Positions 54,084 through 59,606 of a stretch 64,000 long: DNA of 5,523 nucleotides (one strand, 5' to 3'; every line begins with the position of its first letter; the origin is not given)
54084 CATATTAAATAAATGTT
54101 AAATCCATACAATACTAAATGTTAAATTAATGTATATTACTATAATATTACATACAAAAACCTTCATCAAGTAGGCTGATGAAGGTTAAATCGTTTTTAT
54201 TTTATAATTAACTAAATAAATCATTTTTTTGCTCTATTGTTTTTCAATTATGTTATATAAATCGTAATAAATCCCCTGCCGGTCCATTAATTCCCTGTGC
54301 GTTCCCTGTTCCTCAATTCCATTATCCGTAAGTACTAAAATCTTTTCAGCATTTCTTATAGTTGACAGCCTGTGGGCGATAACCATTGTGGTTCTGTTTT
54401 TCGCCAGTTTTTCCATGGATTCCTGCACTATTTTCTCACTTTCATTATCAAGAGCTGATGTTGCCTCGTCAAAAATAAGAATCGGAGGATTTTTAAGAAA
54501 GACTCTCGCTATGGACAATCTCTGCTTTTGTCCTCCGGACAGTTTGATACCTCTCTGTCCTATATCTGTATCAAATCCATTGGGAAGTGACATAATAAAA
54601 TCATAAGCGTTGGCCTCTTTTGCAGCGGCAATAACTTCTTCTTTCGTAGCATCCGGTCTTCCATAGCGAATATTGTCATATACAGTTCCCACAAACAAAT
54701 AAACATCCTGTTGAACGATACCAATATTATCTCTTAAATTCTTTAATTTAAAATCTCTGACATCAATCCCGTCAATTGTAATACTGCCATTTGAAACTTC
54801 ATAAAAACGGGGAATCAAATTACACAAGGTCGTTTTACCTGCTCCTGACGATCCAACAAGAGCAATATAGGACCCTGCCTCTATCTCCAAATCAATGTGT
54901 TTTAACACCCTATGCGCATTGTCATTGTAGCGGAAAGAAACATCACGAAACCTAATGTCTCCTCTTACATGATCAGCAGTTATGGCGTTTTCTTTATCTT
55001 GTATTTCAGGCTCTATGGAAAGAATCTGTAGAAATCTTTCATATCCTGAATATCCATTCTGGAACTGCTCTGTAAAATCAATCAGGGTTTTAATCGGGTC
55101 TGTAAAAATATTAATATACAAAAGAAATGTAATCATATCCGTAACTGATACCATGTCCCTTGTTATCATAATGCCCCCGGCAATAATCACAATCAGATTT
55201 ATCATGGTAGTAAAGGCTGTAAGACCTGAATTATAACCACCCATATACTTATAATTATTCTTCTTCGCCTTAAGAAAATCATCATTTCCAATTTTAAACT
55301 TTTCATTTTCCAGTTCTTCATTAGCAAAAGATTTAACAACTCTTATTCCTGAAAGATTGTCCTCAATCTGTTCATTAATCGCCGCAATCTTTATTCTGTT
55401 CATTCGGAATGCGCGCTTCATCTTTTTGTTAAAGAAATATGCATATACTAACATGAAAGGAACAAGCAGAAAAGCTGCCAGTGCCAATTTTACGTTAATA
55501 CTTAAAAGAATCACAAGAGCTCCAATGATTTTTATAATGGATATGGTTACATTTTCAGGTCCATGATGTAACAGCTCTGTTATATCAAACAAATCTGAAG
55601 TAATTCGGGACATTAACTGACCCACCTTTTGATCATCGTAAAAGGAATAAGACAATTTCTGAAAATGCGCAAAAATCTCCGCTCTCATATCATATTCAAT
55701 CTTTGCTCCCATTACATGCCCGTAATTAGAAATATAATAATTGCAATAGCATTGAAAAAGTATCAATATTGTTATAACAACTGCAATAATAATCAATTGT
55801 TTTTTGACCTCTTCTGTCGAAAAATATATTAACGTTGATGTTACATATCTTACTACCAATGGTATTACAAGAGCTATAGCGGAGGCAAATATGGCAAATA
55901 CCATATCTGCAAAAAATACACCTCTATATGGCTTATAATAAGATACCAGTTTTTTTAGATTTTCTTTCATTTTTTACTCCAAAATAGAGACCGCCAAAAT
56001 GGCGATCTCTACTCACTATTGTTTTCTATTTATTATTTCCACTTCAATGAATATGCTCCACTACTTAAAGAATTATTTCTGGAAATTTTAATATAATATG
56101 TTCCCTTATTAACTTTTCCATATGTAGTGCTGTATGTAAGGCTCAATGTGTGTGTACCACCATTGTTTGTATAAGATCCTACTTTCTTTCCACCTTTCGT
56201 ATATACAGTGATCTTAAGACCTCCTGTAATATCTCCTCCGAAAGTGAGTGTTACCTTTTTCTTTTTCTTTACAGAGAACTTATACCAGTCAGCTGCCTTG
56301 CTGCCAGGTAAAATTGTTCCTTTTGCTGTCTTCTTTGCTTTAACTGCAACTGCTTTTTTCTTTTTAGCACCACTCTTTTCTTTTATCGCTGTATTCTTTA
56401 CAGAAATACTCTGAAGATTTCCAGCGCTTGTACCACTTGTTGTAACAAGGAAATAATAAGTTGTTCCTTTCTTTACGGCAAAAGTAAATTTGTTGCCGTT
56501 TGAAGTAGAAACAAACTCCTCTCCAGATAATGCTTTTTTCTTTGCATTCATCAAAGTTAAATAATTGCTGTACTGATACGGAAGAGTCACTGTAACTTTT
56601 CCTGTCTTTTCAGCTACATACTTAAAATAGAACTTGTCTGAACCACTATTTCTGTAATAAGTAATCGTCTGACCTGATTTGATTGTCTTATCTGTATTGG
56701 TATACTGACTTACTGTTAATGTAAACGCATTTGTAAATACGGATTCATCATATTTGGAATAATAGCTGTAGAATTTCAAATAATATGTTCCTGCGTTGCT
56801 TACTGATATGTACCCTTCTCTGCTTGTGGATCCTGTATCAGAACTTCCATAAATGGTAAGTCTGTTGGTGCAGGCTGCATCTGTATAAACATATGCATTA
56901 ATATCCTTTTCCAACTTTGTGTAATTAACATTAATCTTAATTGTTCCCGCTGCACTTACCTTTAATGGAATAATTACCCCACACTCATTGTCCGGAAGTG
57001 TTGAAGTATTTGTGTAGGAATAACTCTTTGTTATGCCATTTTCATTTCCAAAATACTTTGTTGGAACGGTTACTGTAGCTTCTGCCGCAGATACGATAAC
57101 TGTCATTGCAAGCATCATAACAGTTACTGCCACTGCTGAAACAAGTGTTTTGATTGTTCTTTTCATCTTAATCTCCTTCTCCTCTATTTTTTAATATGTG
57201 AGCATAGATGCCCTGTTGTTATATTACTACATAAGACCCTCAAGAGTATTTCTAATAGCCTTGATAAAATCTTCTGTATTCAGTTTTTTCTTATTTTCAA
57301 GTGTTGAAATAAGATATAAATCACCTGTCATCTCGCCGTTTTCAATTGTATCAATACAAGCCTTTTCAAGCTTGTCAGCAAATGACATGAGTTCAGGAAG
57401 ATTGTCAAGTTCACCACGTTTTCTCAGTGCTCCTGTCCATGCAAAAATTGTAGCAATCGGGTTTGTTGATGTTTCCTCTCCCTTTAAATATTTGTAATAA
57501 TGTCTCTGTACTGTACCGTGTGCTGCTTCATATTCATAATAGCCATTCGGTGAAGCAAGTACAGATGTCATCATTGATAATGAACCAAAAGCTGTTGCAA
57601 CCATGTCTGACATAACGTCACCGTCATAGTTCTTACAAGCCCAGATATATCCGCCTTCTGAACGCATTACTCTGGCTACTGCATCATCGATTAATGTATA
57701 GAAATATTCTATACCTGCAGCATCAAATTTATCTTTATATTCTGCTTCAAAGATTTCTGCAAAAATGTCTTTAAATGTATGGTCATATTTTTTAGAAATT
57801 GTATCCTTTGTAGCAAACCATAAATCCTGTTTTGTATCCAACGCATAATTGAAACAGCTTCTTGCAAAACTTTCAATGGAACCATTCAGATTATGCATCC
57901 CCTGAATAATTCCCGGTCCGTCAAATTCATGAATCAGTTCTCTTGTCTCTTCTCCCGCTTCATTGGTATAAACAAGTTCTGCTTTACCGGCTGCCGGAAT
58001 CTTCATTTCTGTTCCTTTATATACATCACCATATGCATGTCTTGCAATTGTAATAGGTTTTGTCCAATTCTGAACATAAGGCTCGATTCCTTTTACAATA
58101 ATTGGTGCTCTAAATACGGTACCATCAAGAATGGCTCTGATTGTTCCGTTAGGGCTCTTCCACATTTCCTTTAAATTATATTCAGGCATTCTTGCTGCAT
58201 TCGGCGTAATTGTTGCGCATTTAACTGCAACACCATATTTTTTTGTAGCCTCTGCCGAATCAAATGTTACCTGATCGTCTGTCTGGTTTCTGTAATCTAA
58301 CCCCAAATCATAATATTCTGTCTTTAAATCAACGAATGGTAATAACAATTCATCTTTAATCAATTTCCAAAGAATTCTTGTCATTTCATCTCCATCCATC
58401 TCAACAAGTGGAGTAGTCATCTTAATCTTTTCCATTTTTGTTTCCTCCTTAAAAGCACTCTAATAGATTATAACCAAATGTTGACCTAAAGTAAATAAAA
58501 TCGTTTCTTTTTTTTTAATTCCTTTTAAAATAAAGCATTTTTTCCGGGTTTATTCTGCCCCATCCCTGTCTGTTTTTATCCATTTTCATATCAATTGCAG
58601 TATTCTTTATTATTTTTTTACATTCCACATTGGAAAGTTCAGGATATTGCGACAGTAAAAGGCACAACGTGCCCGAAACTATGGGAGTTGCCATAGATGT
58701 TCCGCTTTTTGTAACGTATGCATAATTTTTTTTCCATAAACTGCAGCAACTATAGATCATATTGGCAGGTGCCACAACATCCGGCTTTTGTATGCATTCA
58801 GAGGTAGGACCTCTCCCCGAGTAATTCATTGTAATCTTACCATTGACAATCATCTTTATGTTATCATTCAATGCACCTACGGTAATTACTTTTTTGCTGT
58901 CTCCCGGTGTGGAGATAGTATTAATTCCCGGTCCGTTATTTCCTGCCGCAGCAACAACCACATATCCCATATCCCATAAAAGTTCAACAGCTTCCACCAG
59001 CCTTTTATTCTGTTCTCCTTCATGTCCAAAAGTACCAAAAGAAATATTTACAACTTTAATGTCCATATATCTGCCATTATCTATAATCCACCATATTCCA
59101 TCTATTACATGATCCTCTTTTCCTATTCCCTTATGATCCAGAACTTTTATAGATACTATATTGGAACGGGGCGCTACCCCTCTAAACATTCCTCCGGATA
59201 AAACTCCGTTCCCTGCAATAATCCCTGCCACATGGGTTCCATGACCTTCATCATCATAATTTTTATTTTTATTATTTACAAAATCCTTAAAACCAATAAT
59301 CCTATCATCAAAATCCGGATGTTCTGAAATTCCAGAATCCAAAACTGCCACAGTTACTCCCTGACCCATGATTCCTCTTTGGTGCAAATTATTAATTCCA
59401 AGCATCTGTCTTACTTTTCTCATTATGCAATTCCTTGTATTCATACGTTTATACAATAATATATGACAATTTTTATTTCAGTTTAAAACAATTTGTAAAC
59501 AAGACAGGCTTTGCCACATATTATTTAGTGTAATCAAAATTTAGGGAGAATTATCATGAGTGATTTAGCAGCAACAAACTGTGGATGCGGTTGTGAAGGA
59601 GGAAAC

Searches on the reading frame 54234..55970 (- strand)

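Call 74: search_protein_families(library=ncbifam, proteins=[window:54234-55970:-], max_evalue=0.001)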
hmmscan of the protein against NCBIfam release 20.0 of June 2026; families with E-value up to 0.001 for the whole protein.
window:54234-55970:- (578 aa): 187 families (the best 25 are shown)
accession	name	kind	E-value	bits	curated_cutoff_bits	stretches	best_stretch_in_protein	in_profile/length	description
TIGR02203.1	MsbA_lipidA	equivalog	6.5e-144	480.5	602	1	6-575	3-569/572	lipid A export permease/ATP-binding protein MsbA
TIGR02204.1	MsbA_rel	hypoth_equivalog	4.5e-137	458.1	780.4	1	3-571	4-571/576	ABC transporter, permease/ATP-binding protein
NF052233.1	CphA_assoc_ABC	equivalog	4.9e-136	455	880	1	5-574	172-742/766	cyanophycin metabolism-associated ABC transporter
TIGR00958.1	3a01208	subfamily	2.2e-125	419.6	874.6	1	4-571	148-710/711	antigen peptide transporter 2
NF045513.1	HepA_fam_ABC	equivalog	4.2e-122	408.6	725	1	47-574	82-608/610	heterocyst formation ABC transporter subunit HepA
NF008381.0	PRK11176.1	equivalog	3.8e-116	388.8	867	1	6-574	14-578/582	lipid A ABC transporter ATP-binding protein/permease MsbA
NF010178.0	PRK13657.1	equivalog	6.6e-113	378.2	733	1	17-572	23-567/588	glucan ABC transporter ATP-binding protein/ permease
TIGR01846.1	type_I_sec_HlyB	subfamily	9.3e-104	348.1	725.55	1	15-573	137-690/694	type I secretion system permease/ATPase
TIGR03797.1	NHLM_micro_ABC2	equivalog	1.8e-95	320.9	709.4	1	23-572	142-682/686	NHLP bacteriocin export ABC transporter permease/ATPase subunit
TIGR03375.1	type_I_sec_LssB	subfamily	5.1e-95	319.2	693.1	1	7-563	143-690/696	type I secretion system permease/ATPase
TIGR03796.1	NHLM_micro_ABC1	equivalog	1.9e-92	310.6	853.3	1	16-571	153-708/710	NHLP family bacteriocin export ABC transporter peptidase/permease/ATPase subunit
NF008055.0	PRK10789.1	equivalog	7e-92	308.7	845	1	19-573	18-569/590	SmdA family multidrug ABC transporter permease/ATP-binding protein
TIGR01193.1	bacteriocin_ABC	subfamily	3.6e-90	303.5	523.85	1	24-573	159-707/708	peptide cleavage/export ABC transporter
NF008056.1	PRK10790.1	equivalog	5.2e-87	292.7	746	1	4-574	10-574/584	SmdB family multidrug efflux ABC transporter permease/ATP-binding protein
TIGR01192.1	chvA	subfamily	1.3e-86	291.5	585.4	1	151-572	143-567/585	glucan export ABC transporter ATP-binding protein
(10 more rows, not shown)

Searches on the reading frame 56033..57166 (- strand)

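Call 10: search_protein_families(library=pfam, proteins=[window:56033-57166:-], max_evalue=0.01)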
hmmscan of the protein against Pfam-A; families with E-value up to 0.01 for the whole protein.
window:56033-57166:- (377 aa): 2 families
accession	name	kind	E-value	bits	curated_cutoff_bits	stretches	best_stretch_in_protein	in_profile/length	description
PF04151.21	PPC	-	1.2e-07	32.9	25.9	1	292-362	2-69/70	Bacterial pre-peptidase C-terminal domain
PF04234.18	CopC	-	0.0075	17.7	23.3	0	300-360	17-73/92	CopC domain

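Call 74: search_protein_families(library=ncbifam, proteins=[window:56033-57166:-], max_evalue=0.001)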
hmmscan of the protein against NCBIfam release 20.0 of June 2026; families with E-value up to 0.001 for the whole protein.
window:56033-57166:- (377 aa): 0 families

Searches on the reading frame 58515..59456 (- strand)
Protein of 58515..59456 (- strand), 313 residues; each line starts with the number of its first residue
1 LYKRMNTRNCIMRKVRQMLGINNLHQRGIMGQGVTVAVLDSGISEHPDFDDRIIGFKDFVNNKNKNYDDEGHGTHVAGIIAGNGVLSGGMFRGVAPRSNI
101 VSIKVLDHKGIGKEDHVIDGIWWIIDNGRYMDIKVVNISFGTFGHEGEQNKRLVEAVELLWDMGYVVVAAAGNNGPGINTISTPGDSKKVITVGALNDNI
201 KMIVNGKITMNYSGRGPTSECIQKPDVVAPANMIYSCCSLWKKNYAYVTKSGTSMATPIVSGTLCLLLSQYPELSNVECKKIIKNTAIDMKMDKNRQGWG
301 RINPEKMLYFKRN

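Call 10: search_protein_families(library=pfam, proteins=[window:58515-59456:-], max_evalue=0.01)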
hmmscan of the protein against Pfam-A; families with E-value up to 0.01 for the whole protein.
window:58515-59456:- (313 aa): 1 family
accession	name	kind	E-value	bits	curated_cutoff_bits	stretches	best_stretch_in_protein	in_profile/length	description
PF00082.27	Peptidase_S8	-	7.4e-56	190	21.8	1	31-300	1-288/288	Subtilase family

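Call 23: search_protein_families(library=ncbifam, proteins=[window:58515-59456:-], max_evalue=0.1)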
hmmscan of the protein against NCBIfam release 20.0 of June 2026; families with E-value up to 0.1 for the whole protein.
window:58515-59456:- (313 aa): 9 families
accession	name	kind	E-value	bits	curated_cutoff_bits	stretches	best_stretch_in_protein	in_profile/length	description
TIGR03921.1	T7SS_mycosin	equivalog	6e-51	173.6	278.75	1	23-305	5-282/353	type VII secretion-associated serine protease mycosin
NF040809.1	germ_prot_CspBA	exception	2.7e-19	68.4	1250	2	178-268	393-473/1099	bifunctional germination protease/germinant receptor pseudoprotease CspBA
NF042956.1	IteS_antiphage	equivalog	3.4e-19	68.6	900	1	35-263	258-504/747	S8 family anti-phage peptidase IteS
NF040553.1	SGO_0316_fam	subfamily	7.5e-19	67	1400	3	60-201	348-504/1486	SGO_0316/SGO_0317 family LPXTG-anchored serine peptidase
NF033595.1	denti_PrtP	equivalog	5e-18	65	300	2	226-303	413-497/606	dentilisin complex serine proteinase subunit PrtP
NF040808.2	CspC_non_triad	exception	4.3e-16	58.5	675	2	179-282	419-512/556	bile acid germinant receptor pseudoprotease CspC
NF049966.1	QH_SP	equivalog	3.5e-15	55.9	165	1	36-192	2-139/219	subtilisin-like serine protease QhpE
TIGR03895.1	protease_PatA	subfamily_domain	5.2e-15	55.2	421.05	1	72-288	1-201/606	PatA/PatG family cyanobactin maturation protease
NF051851.1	AtpSerPepEprS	equivalog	5e-08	31.5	1700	1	245-300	295-355/988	autotransporter serine peptidase EprS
